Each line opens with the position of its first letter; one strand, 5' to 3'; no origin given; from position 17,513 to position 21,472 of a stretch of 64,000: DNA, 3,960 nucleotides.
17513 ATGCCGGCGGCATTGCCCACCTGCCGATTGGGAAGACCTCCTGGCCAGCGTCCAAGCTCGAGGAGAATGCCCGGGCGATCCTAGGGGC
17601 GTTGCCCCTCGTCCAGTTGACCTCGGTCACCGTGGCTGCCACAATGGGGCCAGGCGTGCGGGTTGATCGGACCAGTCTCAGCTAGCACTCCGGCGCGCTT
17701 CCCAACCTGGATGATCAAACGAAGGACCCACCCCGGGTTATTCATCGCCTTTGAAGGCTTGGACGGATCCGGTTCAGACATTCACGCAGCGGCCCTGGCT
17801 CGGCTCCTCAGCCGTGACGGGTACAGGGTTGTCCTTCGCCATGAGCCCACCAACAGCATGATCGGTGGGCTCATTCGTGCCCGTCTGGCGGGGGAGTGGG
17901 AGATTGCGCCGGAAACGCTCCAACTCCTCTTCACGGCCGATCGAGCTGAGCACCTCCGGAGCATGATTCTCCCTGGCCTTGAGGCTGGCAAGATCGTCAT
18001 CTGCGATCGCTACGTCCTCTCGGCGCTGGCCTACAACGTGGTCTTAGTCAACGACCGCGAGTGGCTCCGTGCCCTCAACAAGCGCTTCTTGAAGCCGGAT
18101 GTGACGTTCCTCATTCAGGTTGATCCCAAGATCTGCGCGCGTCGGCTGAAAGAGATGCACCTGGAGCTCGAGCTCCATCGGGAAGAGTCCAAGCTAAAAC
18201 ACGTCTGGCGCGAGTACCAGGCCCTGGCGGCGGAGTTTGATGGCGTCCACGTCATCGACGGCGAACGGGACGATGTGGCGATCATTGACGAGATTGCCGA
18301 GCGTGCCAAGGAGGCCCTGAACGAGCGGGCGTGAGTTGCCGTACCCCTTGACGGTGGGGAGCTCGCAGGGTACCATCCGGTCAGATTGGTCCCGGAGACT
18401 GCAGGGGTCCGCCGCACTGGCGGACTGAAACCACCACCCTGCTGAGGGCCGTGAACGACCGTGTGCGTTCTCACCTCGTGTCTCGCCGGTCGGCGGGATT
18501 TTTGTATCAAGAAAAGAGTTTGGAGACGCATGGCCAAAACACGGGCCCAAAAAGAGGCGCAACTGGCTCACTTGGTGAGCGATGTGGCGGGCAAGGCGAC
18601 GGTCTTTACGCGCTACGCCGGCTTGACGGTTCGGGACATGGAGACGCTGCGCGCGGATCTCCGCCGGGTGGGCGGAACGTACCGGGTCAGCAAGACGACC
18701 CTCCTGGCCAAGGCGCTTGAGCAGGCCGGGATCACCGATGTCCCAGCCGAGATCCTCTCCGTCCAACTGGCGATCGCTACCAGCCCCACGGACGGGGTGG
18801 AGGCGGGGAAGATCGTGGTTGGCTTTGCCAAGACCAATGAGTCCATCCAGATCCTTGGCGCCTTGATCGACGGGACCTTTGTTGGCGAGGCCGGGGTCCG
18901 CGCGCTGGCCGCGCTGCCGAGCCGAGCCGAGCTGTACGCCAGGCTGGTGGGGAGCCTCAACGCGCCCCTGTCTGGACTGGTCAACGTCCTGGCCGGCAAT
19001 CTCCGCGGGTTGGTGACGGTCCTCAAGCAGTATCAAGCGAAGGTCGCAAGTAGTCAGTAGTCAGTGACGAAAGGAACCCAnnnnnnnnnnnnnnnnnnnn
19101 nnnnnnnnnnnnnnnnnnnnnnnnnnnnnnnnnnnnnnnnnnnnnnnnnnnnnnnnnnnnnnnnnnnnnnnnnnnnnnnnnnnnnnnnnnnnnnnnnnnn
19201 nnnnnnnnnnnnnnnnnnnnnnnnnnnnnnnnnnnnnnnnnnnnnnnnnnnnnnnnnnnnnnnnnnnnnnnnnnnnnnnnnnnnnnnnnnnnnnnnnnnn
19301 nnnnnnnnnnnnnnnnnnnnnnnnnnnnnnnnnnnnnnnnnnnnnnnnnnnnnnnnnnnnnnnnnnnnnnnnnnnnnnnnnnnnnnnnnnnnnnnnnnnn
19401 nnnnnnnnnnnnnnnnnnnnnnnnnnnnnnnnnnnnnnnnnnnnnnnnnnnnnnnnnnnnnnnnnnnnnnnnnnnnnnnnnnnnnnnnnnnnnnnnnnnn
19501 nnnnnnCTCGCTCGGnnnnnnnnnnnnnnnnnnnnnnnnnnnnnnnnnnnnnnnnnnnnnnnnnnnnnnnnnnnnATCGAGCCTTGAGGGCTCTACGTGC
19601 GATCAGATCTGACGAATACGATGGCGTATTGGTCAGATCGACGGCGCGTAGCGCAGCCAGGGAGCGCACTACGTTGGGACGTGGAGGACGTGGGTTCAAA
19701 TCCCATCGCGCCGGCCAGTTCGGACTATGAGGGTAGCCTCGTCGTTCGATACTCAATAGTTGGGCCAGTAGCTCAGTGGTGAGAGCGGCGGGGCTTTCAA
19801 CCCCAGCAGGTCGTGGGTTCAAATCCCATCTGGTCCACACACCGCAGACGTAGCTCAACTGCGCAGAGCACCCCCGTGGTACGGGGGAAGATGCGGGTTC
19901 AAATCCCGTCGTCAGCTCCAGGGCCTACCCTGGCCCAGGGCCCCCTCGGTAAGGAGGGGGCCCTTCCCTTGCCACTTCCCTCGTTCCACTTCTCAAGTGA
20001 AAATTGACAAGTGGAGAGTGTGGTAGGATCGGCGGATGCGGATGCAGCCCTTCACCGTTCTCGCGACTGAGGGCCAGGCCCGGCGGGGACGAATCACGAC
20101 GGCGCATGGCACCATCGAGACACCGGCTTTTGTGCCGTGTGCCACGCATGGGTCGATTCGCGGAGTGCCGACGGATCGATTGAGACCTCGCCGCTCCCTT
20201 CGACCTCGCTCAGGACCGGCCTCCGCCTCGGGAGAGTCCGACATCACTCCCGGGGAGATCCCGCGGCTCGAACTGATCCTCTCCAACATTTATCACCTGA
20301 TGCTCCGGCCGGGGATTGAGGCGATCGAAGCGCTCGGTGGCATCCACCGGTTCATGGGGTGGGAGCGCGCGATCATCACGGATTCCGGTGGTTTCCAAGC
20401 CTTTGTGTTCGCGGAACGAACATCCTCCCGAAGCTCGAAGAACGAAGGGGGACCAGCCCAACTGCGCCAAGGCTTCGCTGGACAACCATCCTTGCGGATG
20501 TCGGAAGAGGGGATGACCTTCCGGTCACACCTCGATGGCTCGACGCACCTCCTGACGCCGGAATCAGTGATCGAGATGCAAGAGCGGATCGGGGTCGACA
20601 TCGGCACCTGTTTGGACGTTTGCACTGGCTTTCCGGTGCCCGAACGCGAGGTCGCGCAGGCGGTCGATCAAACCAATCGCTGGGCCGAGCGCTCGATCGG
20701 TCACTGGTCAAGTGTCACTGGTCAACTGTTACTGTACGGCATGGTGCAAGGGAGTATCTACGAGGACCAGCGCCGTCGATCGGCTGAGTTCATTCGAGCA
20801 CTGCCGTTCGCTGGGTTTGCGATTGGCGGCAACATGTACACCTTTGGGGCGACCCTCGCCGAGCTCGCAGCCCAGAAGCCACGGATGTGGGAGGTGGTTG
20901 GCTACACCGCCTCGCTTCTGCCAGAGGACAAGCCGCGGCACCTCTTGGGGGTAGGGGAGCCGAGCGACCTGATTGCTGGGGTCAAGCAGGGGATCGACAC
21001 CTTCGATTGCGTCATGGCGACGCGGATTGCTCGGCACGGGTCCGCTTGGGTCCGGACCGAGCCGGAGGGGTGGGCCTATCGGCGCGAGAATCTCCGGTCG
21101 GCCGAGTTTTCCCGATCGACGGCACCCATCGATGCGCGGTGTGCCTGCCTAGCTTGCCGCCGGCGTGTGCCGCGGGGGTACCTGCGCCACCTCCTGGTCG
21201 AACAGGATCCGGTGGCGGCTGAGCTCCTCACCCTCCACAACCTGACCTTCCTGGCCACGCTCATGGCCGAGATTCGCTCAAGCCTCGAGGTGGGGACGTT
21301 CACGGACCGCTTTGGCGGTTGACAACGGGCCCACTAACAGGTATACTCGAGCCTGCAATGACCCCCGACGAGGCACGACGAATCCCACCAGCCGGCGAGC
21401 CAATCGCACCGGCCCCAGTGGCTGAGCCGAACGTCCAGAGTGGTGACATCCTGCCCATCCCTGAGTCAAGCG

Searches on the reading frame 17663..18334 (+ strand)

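Call 21: search_protein_families(library=pfam, proteins=[window:17663-18334:+], max_evalue=0.001)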
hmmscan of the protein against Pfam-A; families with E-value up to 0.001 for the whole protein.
window:17663-18334:+ (223 aa): 2 families
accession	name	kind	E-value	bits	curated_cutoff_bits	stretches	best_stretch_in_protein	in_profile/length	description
PF02223.23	Thymidylate_kin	-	9.4e-41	140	27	1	30-203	1-177/185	Thymidylate kinase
PF13521.12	AAA_28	-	9.7e-05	23.1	27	1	45-186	15-150/164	AAA domain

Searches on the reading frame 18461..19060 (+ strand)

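Call 21: search_protein_families(library=pfam, proteins=[window:18461-19060:+], max_evalue=0.001)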
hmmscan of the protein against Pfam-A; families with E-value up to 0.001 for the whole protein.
window:18461-19060:+ (199 aa): 1 family
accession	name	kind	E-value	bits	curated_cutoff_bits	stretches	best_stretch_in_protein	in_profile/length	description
PF00466.25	Ribosomal_L10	-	1.9e-14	54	22.8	1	26-124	1-100/100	Ribosomal protein L10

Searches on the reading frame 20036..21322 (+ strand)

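Call 21: search_protein_families(library=pfam, proteins=[window:20036-21322:+], max_evalue=0.001)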
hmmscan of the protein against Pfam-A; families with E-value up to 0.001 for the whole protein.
window:20036-21322:+ (428 aa): 1 family
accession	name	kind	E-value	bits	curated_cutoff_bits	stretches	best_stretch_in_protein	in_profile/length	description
PF01702.25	TGT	-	2.9e-107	359.3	26.3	2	71-423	33-345/357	Queuine tRNA-ribosyltransferase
